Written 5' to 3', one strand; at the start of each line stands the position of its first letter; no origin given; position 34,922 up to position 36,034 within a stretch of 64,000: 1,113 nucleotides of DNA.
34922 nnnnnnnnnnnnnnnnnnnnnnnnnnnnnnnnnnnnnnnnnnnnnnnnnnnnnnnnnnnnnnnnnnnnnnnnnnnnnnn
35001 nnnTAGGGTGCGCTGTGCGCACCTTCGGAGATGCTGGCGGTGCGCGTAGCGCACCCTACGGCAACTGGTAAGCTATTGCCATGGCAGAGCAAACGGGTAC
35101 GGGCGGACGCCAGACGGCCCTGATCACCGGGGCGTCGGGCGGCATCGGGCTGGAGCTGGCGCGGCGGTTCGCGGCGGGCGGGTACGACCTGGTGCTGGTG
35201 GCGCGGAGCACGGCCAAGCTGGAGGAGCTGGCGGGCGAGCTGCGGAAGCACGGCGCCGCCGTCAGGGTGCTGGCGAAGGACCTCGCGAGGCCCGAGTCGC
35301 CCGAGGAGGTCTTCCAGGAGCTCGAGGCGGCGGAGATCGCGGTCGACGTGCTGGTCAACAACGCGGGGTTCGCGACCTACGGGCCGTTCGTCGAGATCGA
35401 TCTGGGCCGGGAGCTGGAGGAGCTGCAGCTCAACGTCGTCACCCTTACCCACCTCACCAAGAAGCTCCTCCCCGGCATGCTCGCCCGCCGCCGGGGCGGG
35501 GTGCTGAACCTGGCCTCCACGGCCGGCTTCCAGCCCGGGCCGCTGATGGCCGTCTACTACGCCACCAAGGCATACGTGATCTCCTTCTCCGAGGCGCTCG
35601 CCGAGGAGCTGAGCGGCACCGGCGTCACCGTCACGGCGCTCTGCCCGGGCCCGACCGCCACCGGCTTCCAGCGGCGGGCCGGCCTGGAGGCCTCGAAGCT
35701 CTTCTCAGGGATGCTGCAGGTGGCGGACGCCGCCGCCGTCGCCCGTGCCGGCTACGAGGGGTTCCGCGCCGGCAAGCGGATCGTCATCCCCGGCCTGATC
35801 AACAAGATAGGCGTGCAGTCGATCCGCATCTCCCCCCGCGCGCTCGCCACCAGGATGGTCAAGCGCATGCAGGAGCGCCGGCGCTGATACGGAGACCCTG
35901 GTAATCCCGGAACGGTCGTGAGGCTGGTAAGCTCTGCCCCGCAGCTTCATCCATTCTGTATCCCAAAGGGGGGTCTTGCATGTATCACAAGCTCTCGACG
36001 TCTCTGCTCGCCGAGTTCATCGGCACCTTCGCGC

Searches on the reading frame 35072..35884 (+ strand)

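Call 19: search_protein_families(library=ncbifam, max_evalue=0.00001, proteins=[window:35072-35884:+])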
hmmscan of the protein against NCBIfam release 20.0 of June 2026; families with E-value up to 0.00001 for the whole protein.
window:35072-35884:+ (271 aa): 209 families (the best 25 are shown)
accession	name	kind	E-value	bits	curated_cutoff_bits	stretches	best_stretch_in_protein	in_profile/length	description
NF040690.1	mycolate_SDR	equivalog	1.2e-59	201.9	380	1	14-266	9-260/265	mycolate reductase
NF005672.0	PRK07454.1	equivalog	5.2e-42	143.7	234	1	14-221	7-214/241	SDR family oxidoreductase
NF004825.0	PRK06181.1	equivalog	4.3e-39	134.4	215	1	13-268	6-265/268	SDR family oxidoreductase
NF005806.0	PRK07666.1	equivalog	1.1e-38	132.9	286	1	14-223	8-216/239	3-ketoacyl-ACP reductase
NF005559.1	PRK07231.1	subfamily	1.6e-38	132.6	215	1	14-202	5-193/249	glucose 1-dehydrogenase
NF005878.0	PRK07825.1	subfamily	2.8e-36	125.3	287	1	15-268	11-254/278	short chain dehydrogenase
NF004196.0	PRK05650.1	equivalog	7.3e-36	123.6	297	1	14-268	3-262/272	SDR family oxidoreductase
NF004826.0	PRK06182.1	subfamily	3e-35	121.8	305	1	14-244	5-232/274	oxidoreductase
NF006565.0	PRK09072.1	equivalog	2.1e-34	119.3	238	1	14-259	6-246/265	SDR family oxidoreductase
NF004824.0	PRK06180.1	subfamily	2.9e-34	118.5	298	1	14-234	5-222/279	oxidoreductase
NF005854.0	PRK07775.1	equivalog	6.8e-34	117.4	260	1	11-201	8-198/274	SDR family oxidoreductase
NF004514.1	PRK05855.1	equivalog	1.6e-33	116.2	455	1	7-203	307-504/578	SDR family oxidoreductase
NF006073.0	PRK08219.1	equivalog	2.1e-33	116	218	1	13-204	3-183/227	SDR family oxidoreductase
NF006776.0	PRK09291.1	equivalog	3.7e-33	115.2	265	1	14-203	3-186/257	SDR family oxidoreductase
TIGR01963.1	PHB_DH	subfamily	4.7e-33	114.5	307.05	1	14-197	2-185/255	3-hydroxybutyrate dehydrogenase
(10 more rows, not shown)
